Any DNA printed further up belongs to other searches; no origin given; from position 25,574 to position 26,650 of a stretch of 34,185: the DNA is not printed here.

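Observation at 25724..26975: Translationally coupled pair: unknown 259-aa protein plus VapC-like PIN nuclease (candidate non-canonical toxin-antitoxin or defence module)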

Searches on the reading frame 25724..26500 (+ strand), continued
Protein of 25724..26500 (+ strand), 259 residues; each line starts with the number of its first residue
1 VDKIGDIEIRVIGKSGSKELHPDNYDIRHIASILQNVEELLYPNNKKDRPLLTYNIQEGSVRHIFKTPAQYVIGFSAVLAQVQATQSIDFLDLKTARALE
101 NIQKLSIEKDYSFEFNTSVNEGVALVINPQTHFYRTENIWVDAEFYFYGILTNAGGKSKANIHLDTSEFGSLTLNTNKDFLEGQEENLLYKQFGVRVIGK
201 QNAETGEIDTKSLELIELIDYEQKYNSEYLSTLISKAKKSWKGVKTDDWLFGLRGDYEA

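Call 33: search_protein_families(library=pfam, proteins=[P0337, P0340, P0366, P0378, P0385, P0390, P0359, P0300, P0350, P0368], max_evalue=0.1)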
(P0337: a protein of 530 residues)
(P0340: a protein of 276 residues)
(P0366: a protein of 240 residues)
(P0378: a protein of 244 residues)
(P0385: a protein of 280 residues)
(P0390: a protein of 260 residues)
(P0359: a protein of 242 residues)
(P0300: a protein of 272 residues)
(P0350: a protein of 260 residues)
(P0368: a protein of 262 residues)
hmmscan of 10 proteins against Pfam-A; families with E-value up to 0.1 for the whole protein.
P0337 (530 aa): 4 families
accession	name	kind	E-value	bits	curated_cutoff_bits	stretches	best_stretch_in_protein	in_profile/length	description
PF00072.30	Response_reg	-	1.3e-26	93.4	30.2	1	287-396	2-110/111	Response regulator receiver domain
PF12833.13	HTH_18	-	5.6e-18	65.5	33.6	1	452-529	1-78/80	Helix-turn-helix domain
PF00165.29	HTH_AraC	-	4.3e-12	46.3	26.6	1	492-528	2-40/42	Bacterial regulatory helix-turn-helix proteins, AraC family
PF02518.31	HATPase_c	-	3.7e-11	43.9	26.4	1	177-251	37-110/111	Histidine kinase-, DNA gyrase B-, and HSP90-like ATPase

P0340 (276 aa): 0 families

P0366 (240 aa): 1 family
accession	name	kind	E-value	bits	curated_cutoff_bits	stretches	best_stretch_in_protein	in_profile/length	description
PF13285.11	DUF4073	-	0.035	14.2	28.8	0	187-226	51-90/157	Domain of unknown function (DUF4073)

P0378 (244 aa): 0 families

P0385 (280 aa): 1 family
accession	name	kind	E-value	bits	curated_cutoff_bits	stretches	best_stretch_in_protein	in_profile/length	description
PF03397.20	Rhabdo_matrix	-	0.04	14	27.7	1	34-100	4-69/168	Rhabdovirus matrix protein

P0390 (260 aa): 0 families

P0359 (242 aa): 1 family
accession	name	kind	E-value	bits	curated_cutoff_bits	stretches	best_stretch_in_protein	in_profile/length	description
PF00144.29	Beta-lactamase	-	3.1e-09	36.9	27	1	1-47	125-171/329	Beta-lactamase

P0300 (272 aa): 0 families

P0350 (260 aa): 0 families

P0368 (262 aa): 0 families

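Call 35: find_related_loci(query=A1, collection=viral_contigs, flank=8000)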
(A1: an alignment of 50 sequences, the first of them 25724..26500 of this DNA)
Query A1 (259 aa) in viral_contigs; peptide patterns used: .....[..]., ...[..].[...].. (x = any residue, [..] = any of these).
63 stretches matched a pattern; 5 encode a relative of the query (tblastn E <= 1e-3); 5 distinct loci.
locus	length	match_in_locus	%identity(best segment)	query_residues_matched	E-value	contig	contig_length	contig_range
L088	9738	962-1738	69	1-259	2e-123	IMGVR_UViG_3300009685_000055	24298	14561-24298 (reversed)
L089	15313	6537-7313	69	1-259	2e-123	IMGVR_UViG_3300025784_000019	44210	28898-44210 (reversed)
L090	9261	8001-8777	55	1-258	1e-96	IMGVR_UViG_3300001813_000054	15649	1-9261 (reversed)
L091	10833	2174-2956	52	1-259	3e-89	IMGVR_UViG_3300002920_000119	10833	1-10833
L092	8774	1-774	50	1-256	9e-81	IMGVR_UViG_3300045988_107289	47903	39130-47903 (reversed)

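Call 36: search_dna_similar(query=window:25724-26500:+, collection=phages, mode=protein, max_evalue=0.001)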
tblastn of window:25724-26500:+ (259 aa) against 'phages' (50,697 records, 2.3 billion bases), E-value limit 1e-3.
No match.

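Call 37: search_dna_similar(query=window:25724-26500:+, collection=plasmids, mode=protein, max_evalue=0.001)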
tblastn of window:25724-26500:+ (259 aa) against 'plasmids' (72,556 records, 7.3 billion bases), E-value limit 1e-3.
Records with a match: 1; places in all: 1; records where one place covers at least 80% of the query: 1.
Best place of each record, by identity: <60% 1.
By first word of the organism name: Bordetella 1.
By predicted mobility (MOB-suite, as given by PLSDB): non-mobilizable 1.
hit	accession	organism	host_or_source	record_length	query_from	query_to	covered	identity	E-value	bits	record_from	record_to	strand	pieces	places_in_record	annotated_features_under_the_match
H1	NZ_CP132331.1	Bordetella bronchiseptica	swine,lungs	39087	7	256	97%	22.4%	2e-10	68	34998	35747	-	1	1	hypothetical protein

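Call 38: get_annotated_region(hit=H1, flank=6000)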
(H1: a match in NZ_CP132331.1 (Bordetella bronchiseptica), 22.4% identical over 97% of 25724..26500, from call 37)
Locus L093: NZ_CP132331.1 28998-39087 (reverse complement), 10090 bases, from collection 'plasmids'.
description: Bordetella bronchiseptica strain XX35 plasmid pA, complete sequence
organism: Bordetella bronchiseptica (NCBI taxid 518)
taxonomy: Bacteria; Pseudomonadota; Betaproteobacteria; Burkholderiales; Alcaligenaceae; Bordetella; Bordetella bronchiseptica
host: -; source: swine,lungs; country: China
typing (MOB-suite, as given by PLSDB): non-mobilizable
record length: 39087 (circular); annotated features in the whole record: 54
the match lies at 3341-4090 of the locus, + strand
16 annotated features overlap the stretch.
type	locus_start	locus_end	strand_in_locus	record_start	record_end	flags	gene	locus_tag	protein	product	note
CDS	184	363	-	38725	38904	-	-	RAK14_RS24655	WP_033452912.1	hypothetical protein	-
CDS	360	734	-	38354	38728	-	-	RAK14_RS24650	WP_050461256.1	hypothetical protein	-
CDS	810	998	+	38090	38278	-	-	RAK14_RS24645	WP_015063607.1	hypothetical protein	-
CDS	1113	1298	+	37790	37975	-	-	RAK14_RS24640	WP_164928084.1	hypothetical protein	-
CDS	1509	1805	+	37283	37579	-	-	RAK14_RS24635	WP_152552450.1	hypothetical protein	-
CDS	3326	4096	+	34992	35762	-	-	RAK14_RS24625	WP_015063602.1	hypothetical protein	-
CDS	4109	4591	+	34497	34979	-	-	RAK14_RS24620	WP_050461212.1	hypothetical protein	-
CDS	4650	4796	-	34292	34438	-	-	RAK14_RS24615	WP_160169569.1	hypothetical protein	-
CDS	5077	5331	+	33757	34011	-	-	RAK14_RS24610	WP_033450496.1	hypothetical protein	-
CDS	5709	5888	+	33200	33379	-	-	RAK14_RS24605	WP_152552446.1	hypothetical protein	-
CDS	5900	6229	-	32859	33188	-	-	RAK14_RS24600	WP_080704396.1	hypothetical protein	-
CDS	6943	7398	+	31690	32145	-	-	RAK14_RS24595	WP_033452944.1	hypothetical protein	-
CDS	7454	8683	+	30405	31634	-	-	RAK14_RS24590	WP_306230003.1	pentapeptide repeat-containing protein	-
CDS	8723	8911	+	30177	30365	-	-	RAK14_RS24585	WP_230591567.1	hypothetical protein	-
CDS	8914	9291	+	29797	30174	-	-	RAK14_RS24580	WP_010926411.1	hypothetical protein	-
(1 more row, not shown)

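Call 41: search_protein_families(library=pfam, proteins=[L093:4109-4588:+, L093:3326-4093:+], max_evalue=1)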
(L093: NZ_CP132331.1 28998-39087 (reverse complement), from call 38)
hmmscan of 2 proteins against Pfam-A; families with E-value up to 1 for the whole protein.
L093:4109-4588:+ (160 aa): 1 family
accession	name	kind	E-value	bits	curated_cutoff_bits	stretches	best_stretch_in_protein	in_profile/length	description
PF01850.27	PIN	-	5.8e-05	24.1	23.6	1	1-120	2-116/120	PIN domain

L093:3326-4093:+ (256 aa): 2 families
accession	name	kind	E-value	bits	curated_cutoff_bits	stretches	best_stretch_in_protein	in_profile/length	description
PF12912.12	N_NLPC_P60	-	0.0024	18.4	25.4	1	76-137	28-87/118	NLPC_P60 stabilising domain, N term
PF02736.25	Myosin_N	-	0.035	14.3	27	1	146-177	15-43/45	Myosin N-terminal SH3-like domain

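Call 49: search_solved_structures(query=A5, max_evalue=10, show_alignments=2)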
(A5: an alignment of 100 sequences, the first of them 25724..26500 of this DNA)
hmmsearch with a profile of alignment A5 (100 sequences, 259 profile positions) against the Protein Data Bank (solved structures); distinct sequences matched with E-value up to 10: 2.
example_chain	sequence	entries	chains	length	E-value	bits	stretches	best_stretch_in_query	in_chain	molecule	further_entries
5j0l_A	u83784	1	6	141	0.3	13.7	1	57-108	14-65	designed protein 3L6HC2_2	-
7n3t_C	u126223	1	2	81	0.55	12.8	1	35-105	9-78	Designed TrkA-binding miniprotein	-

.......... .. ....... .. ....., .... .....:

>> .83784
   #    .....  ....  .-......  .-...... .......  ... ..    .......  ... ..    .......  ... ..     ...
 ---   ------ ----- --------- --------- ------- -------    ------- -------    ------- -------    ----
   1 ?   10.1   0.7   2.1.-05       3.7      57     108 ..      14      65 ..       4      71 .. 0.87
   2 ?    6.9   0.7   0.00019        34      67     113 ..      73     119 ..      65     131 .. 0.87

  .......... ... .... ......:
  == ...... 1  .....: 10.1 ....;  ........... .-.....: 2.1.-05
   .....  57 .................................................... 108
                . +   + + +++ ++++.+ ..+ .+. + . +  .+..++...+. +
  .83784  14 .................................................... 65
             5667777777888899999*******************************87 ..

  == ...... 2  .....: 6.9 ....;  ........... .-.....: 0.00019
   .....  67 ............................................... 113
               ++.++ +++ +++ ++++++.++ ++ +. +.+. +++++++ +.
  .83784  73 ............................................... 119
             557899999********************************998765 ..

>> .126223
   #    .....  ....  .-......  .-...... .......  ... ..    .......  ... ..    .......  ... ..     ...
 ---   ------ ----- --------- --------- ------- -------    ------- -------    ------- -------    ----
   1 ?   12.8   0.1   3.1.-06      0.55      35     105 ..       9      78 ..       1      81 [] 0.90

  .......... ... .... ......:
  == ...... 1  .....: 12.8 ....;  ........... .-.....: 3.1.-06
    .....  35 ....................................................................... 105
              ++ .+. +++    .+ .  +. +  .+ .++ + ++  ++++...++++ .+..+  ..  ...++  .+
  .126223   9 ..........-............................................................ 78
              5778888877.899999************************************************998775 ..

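Call 50: search_protein_families(library=pfam, alignment_id=A5, max_evalue=1)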
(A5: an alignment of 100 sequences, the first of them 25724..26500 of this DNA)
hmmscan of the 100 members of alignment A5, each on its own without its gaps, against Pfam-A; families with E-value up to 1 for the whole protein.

A. member 1, window:25724-26500:+ (259 aa): 1 family
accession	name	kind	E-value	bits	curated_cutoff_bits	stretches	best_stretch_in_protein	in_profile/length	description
PF14072.11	DndB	-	0.0099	15.4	29.1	1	24-114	17-101/338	DNA-sulfur modification-associated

B. families by the number of members that match (of 100 scanned): 62 families (the first 25 are shown)
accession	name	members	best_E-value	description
PF02829.19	3H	1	0.0018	3H domain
PF12912.12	N_NLPC_P60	1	0.0024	NLPC_P60 stabilising domain, N term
PF05048.19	NosD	1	0.0072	Periplasmic copper-binding protein (NosD)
PF23031.1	GBD_ELAPOR1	1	0.0079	ELAPOR1-like, galactose binding domain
PF18530.7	Swi6_N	1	0.0093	Swi6 N-terminal domain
PF14072.11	DndB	1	0.0099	DNA-sulfur modification-associated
PF17339.8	PH_15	1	0.01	PH domain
PF01827.32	FTH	1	0.011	FTH domain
PF18991.6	DUF5724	1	0.013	Family of unknown function (DUF5724)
PF23740.1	Ig_ZP2_3rd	1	0.014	Zona pellucida sperm-binding protein 2, Ig-like domain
PF21766.3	Dit_C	1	0.023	Dit, C-terminal domain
PF13285.11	DUF4073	1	0.035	Domain of unknown function (DUF4073)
PF02736.25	Myosin_N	1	0.035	Myosin N-terminal SH3-like domain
PF13738.12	Pyr_redox_3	1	0.038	Pyridine nucleotide-disulphide oxidoreductase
PF06576.17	DUF1133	1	0.042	Protein of unknown function (DUF1133)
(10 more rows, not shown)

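Call 52: fold_search(model_id=the predicted structure, library=viral)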
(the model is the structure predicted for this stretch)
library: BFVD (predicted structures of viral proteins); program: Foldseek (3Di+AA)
matches with E <= 10: 838; with E <= 0.001: 3
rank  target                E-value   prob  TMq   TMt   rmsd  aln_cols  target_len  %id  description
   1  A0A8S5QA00            2.3e-08  1.00  0.30  0.23  11.6       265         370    9  DUF6575 domain-containing protein [Siphoviridae sp. ctoic9]
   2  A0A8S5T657            4.9e-06  1.00  0.36  0.35  14.4       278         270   13  Uncharacterized protein [Myoviridae sp. ctLIM9]
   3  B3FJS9                6.0e-04  0.51  0.20  0.19  18.7       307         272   10  Uncharacterized protein [Pseudomonas phage 201phi2-1]
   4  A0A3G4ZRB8            3.8e-03  0.25  0.19  0.10  15.9       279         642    6  Uncharacterized protein [Dasosvirus sp.]
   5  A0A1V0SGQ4            4.8e-03  0.98  0.24  0.21  14.9       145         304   12  Translation initiation factor eIF-2 alpha subunit [Hokovirus HKV1]
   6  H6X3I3                7.7e-03  0.84  0.25  0.36  15.4       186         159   10  Uncharacterized protein [Klebsiella phage vB_KleM_RaK2]
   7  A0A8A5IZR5            9.2e-03  0.97  0.20  0.13  16.9       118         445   14  (no name in the UniProt tables at hand)
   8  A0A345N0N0            9.7e-03  0.99  0.23  0.55   5.9        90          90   13  (no name in the UniProt tables at hand)
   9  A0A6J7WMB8            1.1e-02  0.84  0.23  0.35  10.3       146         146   14  Uncharacterized protein [uncultured Caudovirales phage]
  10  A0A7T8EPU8            1.3e-02  0.96  0.24  0.44   6.2       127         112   10  Uncharacterized protein [Erwinia phage pEa_SNUABM_5]
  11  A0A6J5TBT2            1.6e-02  0.97  0.23  0.52   5.8       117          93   10  Uncharacterized protein [uncultured Caudovirales phage]
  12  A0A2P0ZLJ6            1.7e-02  0.85  0.22  0.19  12.2       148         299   13  Putative ATP-dependent DNA ligase [Pseudomonas phage phiNV3]
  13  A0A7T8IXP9            1.7e-02  0.44  0.22  0.23  17.9       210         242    7  (no name in the UniProt tables at hand)
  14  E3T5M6                1.9e-02  0.90  0.18  0.27   7.1        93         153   14  Uncharacterized protein [Cafeteria roenbergensis virus (strain BV-PW1)]
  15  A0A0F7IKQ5            2.2e-02  0.30  0.21  0.18  19.1       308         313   10  DNA ligase [Delftia phage IME-DE1]
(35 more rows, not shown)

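Call 58: find_homologous_proteins(query=A6, max_evalue=0.00001)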
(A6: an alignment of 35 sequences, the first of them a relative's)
Query A6 (35 sequences) (260 aa, profile of the alignment): 12 proteins with E <= 0.00001 among 5881 candidates.
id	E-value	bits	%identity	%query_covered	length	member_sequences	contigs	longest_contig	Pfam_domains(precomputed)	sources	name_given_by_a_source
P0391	1.2e-89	318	30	98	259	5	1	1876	-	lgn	-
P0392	1.6e-78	282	32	96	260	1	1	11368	-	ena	-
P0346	3.0e-70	255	21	93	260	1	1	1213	-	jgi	-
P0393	6.5e-67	244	32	20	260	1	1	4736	-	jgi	-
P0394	5.3e-65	238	26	66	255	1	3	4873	-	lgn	-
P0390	3.9e-64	235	100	100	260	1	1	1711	-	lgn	-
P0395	1.7e-62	229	88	99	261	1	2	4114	-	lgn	-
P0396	1.1e-61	227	57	99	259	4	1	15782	-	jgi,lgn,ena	jgi:hypothetical protein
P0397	8.1e-61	224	84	100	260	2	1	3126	-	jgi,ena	-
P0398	1.1e-56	210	72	100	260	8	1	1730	-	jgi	jgi:hypothetical protein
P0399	8.0e-56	208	55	100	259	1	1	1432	-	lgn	-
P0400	3.6e-55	205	51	100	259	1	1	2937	-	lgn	-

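Call 59: find_encoding_contigs(protein=P0392, flank=4000, max_places=2)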
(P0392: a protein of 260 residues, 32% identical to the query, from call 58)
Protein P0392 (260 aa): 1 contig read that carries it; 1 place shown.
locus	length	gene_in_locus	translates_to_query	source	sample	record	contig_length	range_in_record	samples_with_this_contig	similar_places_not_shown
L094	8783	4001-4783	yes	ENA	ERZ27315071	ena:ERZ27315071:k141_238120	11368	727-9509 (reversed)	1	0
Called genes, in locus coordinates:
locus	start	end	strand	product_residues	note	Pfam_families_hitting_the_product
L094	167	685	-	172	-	PF12728:HTH_17, PF00376:MerR (weak), PF13411:MerR_1 (weak)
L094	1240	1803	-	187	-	PF19781:DUF6266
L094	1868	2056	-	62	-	-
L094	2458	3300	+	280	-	PF01061:ABC2_membrane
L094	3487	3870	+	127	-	PF05635:23S_rRNA_IVP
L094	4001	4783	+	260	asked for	-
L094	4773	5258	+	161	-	-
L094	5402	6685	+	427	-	PF00005:ABC_tran, PF13304:AAA_21 (faint)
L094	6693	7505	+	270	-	-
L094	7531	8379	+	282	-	PF13712:Glyco_tranf_2_5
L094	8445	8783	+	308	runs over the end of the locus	PF00535:Glycos_transf_2, PF13641:Glyco_tranf_2_3 (weak)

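Call 60: find_encoding_contigs(protein=P0396, flank=4000, max_places=2)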
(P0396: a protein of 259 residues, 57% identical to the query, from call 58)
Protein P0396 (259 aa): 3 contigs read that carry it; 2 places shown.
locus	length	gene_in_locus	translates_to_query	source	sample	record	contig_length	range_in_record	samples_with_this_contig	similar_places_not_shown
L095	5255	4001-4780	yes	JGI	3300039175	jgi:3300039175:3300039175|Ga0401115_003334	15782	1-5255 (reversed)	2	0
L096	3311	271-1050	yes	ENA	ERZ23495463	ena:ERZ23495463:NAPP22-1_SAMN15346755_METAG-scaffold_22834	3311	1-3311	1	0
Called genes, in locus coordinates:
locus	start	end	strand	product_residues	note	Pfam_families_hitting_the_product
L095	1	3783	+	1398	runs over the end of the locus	PF00176:SNF2-rel_dom, PF00271:Helicase_C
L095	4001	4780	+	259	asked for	-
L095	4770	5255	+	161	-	PF01850:PIN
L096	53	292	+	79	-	-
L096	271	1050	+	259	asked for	-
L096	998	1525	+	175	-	PF01850:PIN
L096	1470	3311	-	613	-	?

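Call 61: find_encoding_contigs(protein=P0394, flank=4000, max_places=2)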
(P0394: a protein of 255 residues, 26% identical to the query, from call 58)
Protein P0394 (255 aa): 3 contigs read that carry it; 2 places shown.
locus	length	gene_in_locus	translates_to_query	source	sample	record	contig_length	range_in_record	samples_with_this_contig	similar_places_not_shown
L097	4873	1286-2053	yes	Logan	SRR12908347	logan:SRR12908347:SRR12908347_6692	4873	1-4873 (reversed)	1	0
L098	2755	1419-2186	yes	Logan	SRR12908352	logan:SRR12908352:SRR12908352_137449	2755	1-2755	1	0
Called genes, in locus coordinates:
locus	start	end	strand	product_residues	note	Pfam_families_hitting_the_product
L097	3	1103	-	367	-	?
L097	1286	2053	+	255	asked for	-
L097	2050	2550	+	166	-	PF01850:PIN (weak)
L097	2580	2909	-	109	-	PF06127:Mpo1-like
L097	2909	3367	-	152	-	PF00186:DHFR_1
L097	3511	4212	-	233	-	PF09844:DUF2071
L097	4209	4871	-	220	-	?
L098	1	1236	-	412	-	?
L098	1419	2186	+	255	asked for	-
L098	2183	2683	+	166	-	PF01850:PIN (weak)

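Call 62: find_encoding_contigs(protein=P0393, flank=4000, max_places=2)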
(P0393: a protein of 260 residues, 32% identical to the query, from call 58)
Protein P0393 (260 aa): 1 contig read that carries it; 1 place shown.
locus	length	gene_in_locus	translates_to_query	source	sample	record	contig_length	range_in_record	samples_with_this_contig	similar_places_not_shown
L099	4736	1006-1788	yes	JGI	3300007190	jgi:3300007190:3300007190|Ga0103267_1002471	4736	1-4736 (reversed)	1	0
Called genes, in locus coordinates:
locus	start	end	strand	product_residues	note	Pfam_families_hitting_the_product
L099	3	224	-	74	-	?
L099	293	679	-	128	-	-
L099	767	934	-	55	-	-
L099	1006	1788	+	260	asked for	-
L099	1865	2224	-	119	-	-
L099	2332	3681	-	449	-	PF13155:Toprim_2 (weak)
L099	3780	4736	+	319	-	?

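Call 69: search_protein_families(library=padloc, alignment_id=A7, max_evalue=0.00001)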
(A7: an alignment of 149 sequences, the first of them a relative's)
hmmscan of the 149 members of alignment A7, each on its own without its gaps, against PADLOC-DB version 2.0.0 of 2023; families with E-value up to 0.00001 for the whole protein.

A. member 1, L085:4345-5592:+ (416 aa): 0 families

B. families by the number of members that match (of 149 scanned): 62 families (the first 25 are shown)
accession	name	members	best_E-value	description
PDLC02926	HTH_VI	2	1.6e-08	-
PDLC03019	MTase_I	1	5.8e-151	Type I methyltransferase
PDLC03035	MTase_I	1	2.7e-118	Type I methyltransferase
PDLC03240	MTase_II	1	3.1e-95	Type II methyltransferase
PDLC03022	MTase_I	1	9.6e-84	Type I methyltransferase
PDLC03031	MTase_I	1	5.5e-76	Type I methyltransferase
PDLC03027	MTase_I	1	8.3e-69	Type I methyltransferase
PDLC03029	MTase_I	1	3.9e-54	Type I methyltransferase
PDLC03028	MTase_I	1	3.3e-52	Type I methyltransferase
PDLC03020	MTase_I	1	3.2e-50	Type I methyltransferase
PDLC03021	MTase_I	1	1.8e-48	Type I methyltransferase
PDLC03982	PD-Lambda-2_B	1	1.2e-46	-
PDLC03032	MTase_I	1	8.6e-46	Type I methyltransferase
PDLC03038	MTase_I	1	1.6e-44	Type I methyltransferase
PDLC03039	MTase_I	1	1.8e-42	Type I methyltransferase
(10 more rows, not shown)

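Call 70: search_protein_families(library=pfam, alignment_id=A7, max_evalue=0.00001)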
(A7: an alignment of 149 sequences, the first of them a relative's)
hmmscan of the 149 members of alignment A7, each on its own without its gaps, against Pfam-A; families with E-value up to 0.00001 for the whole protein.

A. member 1, L085:4345-5592:+ (416 aa): 2 families
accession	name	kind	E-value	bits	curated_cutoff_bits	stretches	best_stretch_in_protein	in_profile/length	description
PF03544.19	TonB_C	-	4.9e-16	59.4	24.6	1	339-412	5-79/79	Gram-negative bacterial TonB protein C-terminal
PF05569.17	Peptidase_M56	-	2.7e-15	56.8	31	1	158-254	192-296/296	BlaR1 peptidase M56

B. families by the number of members that match (of 149 scanned): 155 families (the first 25 are shown)
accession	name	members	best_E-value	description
PF02774.23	Semialdhyde_dhC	4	6e-47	Semialdehyde dehydrogenase, dimerisation domain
PF01118.30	Semialdhyde_dh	4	2.1e-29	Semialdehyde dehydrogenase, NAD binding domain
PF01136.24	Peptidase_U32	3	1.3e-69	Peptidase family U32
PF13561.12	adh_short_C2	3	1.1e-57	Enoyl-(Acyl carrier protein) reductase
PF00106.31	adh_short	3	1e-56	short chain dehydrogenase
PF08659.16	KR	3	2.2e-14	KR domain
PF04389.22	Peptidase_M28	2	5.3e-39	Peptidase family M28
PF00085.26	Thioredoxin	2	1.1e-25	Thioredoxin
PF04397.21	LytTR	2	1.3e-20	LytTr DNA-binding domain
PF01370.27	Epimerase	2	1e-19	NAD dependent epimerase/dehydratase family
PF03544.19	TonB_C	2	4.9e-16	Gram-negative bacterial TonB protein C-terminal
PF00072.30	Response_reg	2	1.1e-15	Response regulator receiver domain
PF00149.33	Metallophos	2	2.2e-15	Calcineurin-like phosphoesterase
PF01381.28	HTH_3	2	1.2e-14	Helix-turn-helix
PF18962.6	Por_Secre_tail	2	2.3e-14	Secretion system C-terminal sorting domain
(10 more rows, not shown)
